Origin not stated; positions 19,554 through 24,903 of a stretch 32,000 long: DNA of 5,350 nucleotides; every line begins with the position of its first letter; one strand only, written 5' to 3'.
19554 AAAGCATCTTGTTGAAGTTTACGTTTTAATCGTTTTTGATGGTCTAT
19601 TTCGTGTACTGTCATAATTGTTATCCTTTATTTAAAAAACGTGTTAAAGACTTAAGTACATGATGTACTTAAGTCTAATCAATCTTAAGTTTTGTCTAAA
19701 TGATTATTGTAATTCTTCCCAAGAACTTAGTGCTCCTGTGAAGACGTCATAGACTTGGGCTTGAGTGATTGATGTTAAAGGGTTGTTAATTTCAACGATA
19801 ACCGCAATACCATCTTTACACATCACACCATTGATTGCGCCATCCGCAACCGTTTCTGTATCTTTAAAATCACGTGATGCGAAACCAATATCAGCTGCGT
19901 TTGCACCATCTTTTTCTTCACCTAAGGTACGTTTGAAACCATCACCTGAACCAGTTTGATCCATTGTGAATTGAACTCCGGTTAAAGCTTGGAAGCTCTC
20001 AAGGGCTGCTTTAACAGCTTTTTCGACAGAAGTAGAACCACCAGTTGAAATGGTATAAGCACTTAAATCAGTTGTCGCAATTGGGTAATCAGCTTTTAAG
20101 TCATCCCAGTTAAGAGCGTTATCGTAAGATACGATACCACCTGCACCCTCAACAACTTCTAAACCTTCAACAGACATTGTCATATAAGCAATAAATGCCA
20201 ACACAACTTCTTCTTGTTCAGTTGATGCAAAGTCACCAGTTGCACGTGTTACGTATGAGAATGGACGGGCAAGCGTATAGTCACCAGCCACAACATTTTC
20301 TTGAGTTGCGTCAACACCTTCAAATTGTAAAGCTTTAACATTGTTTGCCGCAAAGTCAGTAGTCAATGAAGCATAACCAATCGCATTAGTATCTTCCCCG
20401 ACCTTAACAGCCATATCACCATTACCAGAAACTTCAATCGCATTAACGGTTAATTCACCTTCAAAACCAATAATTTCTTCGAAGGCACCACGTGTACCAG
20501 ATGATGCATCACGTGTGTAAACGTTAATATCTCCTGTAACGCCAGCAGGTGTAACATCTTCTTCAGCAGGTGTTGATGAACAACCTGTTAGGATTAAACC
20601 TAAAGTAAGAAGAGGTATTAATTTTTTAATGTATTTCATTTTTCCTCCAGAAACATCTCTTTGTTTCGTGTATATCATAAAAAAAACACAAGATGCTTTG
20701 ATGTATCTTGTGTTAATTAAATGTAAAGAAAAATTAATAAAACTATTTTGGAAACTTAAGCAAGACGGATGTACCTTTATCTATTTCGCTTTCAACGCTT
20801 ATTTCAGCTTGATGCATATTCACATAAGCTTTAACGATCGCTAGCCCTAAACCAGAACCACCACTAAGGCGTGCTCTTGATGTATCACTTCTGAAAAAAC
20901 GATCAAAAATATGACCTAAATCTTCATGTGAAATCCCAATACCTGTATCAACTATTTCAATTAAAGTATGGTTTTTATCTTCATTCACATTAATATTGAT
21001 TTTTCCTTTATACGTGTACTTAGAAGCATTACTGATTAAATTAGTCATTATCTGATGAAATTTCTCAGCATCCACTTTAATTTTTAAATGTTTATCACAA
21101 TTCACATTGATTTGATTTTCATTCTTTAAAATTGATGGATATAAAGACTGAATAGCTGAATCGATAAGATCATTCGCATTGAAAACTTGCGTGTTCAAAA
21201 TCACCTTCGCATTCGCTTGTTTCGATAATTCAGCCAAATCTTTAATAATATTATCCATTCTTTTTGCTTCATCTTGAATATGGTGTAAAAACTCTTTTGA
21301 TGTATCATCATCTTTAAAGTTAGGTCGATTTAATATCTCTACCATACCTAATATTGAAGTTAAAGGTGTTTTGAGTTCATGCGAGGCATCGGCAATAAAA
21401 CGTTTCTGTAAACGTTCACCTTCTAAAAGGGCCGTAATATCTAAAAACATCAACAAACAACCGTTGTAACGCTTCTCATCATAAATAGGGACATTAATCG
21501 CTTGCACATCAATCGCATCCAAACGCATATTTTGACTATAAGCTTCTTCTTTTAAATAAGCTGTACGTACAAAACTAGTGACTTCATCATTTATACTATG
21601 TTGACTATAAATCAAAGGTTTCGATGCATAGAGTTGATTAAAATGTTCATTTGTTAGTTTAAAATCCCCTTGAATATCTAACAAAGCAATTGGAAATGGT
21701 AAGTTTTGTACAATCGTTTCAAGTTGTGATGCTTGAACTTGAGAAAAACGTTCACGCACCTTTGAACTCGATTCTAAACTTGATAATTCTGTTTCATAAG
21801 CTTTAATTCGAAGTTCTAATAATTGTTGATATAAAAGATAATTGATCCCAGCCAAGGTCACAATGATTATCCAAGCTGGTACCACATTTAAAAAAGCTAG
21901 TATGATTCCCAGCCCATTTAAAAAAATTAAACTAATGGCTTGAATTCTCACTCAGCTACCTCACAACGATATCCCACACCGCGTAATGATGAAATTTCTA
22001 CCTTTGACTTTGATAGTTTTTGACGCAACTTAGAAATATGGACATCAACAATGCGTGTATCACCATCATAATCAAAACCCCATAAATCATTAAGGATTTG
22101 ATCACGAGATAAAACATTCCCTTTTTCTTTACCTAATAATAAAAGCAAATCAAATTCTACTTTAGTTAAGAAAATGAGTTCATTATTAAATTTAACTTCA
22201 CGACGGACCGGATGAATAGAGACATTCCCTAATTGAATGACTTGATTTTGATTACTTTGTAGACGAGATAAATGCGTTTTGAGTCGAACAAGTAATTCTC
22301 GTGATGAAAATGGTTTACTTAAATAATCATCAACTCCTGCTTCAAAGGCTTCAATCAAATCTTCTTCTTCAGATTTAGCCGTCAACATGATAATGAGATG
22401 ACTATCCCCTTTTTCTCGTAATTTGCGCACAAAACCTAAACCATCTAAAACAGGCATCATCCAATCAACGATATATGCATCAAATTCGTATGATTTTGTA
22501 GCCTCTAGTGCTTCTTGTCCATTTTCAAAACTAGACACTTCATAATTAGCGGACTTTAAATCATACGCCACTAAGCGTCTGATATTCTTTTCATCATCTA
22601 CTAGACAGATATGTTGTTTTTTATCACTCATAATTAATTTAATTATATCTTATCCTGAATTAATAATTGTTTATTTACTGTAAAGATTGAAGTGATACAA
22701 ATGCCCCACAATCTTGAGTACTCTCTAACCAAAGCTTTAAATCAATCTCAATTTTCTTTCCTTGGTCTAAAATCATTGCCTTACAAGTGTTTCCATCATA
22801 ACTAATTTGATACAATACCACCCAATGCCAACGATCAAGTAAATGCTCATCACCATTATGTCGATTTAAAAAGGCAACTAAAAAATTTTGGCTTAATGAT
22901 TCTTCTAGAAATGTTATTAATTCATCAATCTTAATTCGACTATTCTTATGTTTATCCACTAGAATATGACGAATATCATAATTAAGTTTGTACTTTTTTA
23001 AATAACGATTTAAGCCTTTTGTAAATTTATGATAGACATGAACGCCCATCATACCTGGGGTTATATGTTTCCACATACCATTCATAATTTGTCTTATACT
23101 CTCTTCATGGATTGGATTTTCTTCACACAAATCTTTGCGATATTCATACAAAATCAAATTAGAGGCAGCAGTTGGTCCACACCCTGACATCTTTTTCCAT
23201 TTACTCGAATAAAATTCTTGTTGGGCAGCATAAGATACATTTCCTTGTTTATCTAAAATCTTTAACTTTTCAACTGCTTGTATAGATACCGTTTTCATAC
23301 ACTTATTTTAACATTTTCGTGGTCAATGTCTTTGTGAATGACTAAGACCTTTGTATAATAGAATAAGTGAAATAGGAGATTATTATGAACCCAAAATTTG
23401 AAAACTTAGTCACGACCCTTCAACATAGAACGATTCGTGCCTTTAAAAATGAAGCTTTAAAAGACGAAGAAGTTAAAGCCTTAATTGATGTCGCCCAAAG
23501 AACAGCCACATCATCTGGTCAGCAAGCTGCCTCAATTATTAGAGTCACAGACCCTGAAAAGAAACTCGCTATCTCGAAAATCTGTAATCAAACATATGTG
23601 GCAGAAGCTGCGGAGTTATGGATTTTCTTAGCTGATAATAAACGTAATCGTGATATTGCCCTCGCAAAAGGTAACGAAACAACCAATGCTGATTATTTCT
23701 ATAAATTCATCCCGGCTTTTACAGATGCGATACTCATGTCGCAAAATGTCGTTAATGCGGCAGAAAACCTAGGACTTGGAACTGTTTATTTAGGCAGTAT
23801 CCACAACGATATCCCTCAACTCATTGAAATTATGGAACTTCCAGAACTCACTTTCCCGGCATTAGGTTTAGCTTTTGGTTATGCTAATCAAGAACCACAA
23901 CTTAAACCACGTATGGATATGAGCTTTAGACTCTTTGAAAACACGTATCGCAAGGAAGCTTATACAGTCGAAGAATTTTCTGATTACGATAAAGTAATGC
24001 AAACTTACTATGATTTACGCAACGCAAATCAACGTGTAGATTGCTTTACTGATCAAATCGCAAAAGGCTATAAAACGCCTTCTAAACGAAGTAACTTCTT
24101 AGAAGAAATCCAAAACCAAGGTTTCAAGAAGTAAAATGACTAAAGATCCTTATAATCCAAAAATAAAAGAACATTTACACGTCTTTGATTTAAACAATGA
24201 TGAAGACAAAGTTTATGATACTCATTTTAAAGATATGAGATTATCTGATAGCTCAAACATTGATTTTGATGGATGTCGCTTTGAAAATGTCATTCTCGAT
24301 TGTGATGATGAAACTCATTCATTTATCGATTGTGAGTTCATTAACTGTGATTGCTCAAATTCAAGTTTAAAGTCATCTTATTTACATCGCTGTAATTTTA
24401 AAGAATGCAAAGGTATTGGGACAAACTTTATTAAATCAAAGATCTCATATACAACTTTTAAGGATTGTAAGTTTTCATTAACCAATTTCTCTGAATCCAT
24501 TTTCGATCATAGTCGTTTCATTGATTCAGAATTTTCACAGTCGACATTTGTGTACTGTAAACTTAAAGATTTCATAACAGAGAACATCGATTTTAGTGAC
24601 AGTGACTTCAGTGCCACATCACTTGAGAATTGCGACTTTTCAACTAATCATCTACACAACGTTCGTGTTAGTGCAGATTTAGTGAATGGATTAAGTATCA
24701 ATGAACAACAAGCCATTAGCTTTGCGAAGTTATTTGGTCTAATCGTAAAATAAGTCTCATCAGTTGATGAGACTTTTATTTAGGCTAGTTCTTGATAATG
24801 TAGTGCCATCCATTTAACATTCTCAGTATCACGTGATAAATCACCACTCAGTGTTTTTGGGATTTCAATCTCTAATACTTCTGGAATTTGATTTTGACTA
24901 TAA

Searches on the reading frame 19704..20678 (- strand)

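Call 10: search_protein_families(library=pfam, proteins=[window:19704-20678:-], max_evalue=0.01)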
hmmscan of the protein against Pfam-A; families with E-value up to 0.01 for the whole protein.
window:19704-20678:- (324 aa): 2 families
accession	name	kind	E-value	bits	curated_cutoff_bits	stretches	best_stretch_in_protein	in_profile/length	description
PF12849.12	PBP_like_2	-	1e-25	91.4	27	2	207-322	9-125/267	PBP superfamily domain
PF12727.12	PBP_like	-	0.0017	18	27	0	49-123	92-167/193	PBP superfamily domain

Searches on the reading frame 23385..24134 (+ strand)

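Call 51: search_protein_families(library=pfam, proteins=[window:23385-24134:+], max_evalue=0.001)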
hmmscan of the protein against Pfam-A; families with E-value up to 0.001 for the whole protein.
window:23385-24134:+ (249 aa): 1 family
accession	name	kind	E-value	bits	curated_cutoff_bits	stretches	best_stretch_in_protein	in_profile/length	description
PF00881.29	Nitroreductase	-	4.4e-14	53.5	23.5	1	13-166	3-167/167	Nitroreductase family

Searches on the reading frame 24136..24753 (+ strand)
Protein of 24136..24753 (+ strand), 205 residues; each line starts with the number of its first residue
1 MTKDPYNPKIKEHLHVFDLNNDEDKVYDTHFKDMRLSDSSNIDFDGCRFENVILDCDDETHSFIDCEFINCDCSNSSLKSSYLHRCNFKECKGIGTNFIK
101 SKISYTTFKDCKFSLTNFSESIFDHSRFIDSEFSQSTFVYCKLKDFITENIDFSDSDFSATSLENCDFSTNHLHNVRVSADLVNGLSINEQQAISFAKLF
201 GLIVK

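Call 51: search_protein_families(library=pfam, proteins=[window:24136-24753:+], max_evalue=0.001)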
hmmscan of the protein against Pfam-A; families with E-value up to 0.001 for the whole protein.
window:24136-24753:+ (205 aa): 4 families
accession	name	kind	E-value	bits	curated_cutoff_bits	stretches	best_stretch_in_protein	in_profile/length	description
PF13599.13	Pentapeptide_4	-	1.8e-19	70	38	2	107-176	7-76/78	Pentapeptide repeat region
PF00805.28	Pentapeptide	-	1.5e-15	56.8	20.2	0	63-91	8-36/40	Pentapeptide repeats (8 copies)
PF13576.12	Pentapeptide_3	-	3.8e-09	37.1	27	1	104-142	2-43/48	Pentapeptide repeats (9 copies)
PF23894.2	LD_SV2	-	0.00087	20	29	0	64-138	23-92/92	SV2A/B/C luminal domain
